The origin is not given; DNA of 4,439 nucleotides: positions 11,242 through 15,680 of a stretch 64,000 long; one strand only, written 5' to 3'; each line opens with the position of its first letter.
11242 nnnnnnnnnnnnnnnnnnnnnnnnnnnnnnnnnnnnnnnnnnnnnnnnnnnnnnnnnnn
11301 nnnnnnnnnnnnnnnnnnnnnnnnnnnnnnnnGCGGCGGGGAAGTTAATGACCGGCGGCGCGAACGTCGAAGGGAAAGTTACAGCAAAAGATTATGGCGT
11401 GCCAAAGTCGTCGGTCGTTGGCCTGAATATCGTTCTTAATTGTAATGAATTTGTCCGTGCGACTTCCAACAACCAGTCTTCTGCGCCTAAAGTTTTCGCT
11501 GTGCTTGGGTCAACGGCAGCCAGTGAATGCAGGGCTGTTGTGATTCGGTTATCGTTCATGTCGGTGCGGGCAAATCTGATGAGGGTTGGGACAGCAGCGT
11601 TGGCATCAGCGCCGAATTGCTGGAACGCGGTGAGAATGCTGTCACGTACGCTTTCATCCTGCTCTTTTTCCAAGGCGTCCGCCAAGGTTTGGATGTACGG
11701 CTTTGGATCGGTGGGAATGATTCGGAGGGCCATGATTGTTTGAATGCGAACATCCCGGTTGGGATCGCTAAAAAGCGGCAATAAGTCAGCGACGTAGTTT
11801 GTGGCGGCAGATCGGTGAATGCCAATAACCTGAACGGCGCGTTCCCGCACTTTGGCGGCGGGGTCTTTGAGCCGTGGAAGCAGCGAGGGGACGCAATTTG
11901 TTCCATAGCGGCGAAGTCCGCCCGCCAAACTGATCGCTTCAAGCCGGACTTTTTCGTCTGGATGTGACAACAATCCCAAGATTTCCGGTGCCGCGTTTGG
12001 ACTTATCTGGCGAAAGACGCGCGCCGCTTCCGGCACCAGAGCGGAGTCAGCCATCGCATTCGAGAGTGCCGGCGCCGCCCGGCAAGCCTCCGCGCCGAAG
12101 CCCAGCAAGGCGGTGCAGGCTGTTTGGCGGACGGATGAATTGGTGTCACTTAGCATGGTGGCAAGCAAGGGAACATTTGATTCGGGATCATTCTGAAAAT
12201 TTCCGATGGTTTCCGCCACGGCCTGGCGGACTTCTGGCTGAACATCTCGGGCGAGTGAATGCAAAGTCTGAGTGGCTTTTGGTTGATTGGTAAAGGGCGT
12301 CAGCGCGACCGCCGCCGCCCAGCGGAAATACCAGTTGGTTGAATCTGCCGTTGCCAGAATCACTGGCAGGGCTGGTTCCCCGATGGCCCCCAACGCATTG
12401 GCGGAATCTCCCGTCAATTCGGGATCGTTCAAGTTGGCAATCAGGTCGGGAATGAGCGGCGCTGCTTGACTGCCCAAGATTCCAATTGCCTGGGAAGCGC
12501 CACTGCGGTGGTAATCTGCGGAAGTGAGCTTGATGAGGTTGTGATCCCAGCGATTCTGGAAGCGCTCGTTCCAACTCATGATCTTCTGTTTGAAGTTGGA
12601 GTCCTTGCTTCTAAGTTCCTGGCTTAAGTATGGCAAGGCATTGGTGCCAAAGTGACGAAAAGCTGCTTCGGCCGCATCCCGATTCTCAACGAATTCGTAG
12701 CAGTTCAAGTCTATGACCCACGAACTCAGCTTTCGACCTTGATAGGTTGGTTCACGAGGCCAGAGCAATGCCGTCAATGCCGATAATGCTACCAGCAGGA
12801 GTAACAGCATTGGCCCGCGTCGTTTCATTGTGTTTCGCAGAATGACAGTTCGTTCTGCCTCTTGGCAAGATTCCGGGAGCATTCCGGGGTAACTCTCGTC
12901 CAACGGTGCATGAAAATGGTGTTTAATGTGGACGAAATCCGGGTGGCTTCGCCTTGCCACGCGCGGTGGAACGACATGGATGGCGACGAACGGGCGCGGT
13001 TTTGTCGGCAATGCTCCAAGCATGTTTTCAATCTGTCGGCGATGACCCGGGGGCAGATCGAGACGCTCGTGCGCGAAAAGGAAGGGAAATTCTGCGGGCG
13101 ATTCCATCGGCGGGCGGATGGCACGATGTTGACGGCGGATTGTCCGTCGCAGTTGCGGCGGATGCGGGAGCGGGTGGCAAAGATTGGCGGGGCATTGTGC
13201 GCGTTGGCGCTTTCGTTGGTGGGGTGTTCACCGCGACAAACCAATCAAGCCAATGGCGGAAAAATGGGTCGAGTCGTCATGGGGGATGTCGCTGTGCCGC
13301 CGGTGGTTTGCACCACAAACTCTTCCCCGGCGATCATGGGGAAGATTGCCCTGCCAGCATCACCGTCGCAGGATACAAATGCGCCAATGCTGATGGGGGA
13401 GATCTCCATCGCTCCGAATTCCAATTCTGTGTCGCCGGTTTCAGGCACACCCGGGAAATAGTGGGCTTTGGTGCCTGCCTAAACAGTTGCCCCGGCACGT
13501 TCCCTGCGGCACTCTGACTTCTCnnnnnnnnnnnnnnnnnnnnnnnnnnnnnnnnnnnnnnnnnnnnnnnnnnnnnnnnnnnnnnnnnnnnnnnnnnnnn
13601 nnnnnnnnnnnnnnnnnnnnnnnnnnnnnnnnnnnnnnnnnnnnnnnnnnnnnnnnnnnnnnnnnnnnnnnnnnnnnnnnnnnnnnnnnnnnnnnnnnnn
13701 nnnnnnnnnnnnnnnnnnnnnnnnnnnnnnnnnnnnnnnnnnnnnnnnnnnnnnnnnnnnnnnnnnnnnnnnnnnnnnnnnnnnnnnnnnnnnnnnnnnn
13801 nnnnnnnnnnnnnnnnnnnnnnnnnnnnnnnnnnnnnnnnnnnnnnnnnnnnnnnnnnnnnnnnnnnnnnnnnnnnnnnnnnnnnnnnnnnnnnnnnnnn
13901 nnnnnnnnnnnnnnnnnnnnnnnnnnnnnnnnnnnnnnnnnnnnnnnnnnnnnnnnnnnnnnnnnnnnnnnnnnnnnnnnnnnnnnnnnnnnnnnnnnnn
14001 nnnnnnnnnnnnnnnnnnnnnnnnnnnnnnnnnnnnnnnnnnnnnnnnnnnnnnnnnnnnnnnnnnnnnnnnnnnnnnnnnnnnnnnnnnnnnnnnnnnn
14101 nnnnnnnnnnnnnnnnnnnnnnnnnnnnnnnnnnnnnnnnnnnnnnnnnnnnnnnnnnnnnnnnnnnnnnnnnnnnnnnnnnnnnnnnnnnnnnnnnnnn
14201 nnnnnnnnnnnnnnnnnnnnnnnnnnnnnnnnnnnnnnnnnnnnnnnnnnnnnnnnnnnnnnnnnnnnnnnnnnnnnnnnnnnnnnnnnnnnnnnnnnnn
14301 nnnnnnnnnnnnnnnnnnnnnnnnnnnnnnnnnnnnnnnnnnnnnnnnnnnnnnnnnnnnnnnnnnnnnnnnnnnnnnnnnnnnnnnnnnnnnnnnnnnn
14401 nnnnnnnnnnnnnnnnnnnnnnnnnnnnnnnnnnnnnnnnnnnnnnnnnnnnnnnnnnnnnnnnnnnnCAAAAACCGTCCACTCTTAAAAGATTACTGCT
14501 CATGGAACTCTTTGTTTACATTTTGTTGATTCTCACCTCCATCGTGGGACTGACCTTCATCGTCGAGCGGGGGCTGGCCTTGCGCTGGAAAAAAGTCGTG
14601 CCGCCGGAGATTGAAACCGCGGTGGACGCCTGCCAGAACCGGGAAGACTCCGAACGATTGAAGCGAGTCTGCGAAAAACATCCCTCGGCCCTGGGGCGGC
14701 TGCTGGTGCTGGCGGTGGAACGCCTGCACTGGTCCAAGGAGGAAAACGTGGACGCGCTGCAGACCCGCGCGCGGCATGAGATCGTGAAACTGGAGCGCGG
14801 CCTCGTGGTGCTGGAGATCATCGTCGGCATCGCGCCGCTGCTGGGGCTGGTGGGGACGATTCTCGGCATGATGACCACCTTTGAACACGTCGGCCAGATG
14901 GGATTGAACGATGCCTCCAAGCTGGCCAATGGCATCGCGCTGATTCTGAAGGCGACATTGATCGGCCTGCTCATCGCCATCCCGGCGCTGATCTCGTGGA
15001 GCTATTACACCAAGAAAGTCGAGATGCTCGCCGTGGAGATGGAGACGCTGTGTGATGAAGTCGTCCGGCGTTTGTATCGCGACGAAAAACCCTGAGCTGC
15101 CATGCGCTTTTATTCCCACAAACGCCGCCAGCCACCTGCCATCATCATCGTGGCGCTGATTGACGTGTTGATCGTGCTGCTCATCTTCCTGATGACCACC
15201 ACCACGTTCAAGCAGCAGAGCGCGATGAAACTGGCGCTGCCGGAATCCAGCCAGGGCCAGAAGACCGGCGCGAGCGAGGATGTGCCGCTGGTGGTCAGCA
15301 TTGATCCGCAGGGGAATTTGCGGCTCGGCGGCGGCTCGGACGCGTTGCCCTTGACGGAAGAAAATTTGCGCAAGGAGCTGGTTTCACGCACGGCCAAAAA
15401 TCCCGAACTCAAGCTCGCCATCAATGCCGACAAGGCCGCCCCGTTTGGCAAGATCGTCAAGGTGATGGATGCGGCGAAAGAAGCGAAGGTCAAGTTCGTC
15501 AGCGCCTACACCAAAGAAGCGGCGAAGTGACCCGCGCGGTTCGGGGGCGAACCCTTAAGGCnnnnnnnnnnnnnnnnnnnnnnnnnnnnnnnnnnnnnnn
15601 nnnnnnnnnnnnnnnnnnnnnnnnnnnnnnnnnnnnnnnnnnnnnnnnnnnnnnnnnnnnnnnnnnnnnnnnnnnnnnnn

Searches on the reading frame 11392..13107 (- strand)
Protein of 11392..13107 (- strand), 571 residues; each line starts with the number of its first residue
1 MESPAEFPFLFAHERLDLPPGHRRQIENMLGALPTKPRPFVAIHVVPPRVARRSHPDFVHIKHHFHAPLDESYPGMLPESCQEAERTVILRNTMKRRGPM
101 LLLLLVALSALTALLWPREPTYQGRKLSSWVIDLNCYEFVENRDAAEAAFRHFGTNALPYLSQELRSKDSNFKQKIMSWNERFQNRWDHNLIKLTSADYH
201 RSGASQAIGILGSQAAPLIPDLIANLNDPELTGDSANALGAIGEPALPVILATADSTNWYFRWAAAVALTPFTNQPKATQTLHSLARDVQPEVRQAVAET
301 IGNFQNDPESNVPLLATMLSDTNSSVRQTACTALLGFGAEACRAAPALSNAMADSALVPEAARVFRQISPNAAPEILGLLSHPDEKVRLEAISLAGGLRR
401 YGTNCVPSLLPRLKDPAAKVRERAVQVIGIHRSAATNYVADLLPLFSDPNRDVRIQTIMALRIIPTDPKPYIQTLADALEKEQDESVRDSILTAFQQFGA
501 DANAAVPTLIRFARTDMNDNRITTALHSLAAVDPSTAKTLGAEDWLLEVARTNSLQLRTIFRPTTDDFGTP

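Call 6: search_protein_families(library=pfam, proteins=[window:11392-13107:-], max_evalue=0.01)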
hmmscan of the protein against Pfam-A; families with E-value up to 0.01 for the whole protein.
window:11392-13107:- (571 aa): 10 families
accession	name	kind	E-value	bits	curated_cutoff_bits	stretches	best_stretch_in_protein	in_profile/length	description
PF13646.12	HEAT_2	-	3.2e-43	146.3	27.7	5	248-334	2-87/88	HEAT repeats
PF02985.28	HEAT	-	3.7e-22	76.7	23.5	1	312-335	2-25/31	HEAT repeat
PF13513.12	HEAT_EZ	-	3.4e-15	56.6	27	1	291-334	1-52/55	HEAT-like repeat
PF00514.29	Arm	-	9.3e-07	29.1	20.6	0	312-334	14-36/41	Armadillo/beta-catenin-like repeat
PF12717.13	Cnd1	-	7.3e-05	23.3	26.4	0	406-483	23-105/162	non-SMC mitotic condensation complex subunit 1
PF03130.22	HEAT_PBS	-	7.5e-05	23.3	20.9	0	235-252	5-23/27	PBS lyase HEAT-like repeat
PF21581.3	SCD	-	9.3e-05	23.1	27.5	0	287-336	1-56/75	Stromalin conservative domain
PF20168.4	PDS5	-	0.00017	20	27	0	287-334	294-345/1053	Sister chromatid cohesion protein PDS5 protein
PF25151.1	TPR_Trm732_C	-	0.00022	21.6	27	1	221-291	75-143/159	Trm732, C-terminal TPR repeats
PF25757.1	TPR_DNAAF5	-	0.002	17.8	27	0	361-429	158-231/288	Dynein axonemal assembly factor 5-like, TPR repeats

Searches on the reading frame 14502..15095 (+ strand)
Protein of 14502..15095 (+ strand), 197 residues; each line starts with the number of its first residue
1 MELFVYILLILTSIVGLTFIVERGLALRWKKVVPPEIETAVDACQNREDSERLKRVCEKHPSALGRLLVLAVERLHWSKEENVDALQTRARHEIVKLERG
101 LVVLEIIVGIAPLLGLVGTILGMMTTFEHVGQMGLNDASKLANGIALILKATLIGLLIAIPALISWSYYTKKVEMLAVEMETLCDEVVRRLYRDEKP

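Call 6: search_protein_families(library=pfam, proteins=[window:14502-15095:+], max_evalue=0.01)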
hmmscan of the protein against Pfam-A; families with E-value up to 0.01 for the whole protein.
window:14502-15095:+ (197 aa): 1 family
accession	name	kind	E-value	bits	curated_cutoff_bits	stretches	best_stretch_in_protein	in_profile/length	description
PF01618.21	MotA_ExbB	-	9.6e-26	90.5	22.9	1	78-181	23-126/127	MotA/TolQ/ExbB proton channel family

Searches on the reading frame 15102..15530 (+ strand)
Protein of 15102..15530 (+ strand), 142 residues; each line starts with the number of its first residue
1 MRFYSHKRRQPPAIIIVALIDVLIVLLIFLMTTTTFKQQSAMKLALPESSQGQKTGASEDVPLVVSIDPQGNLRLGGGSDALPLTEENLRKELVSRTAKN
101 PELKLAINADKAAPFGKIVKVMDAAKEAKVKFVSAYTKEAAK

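Call 6: search_protein_families(library=pfam, proteins=[window:15102-15530:+], max_evalue=0.01)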
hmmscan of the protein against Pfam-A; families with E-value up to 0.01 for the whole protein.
window:15102-15530:+ (142 aa): 1 family
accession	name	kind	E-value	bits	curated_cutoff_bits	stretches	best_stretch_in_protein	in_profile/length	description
PF02472.21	ExbD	-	1.3e-26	93.6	25.4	1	8-138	2-126/128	Biopolymer transport protein ExbD/TolR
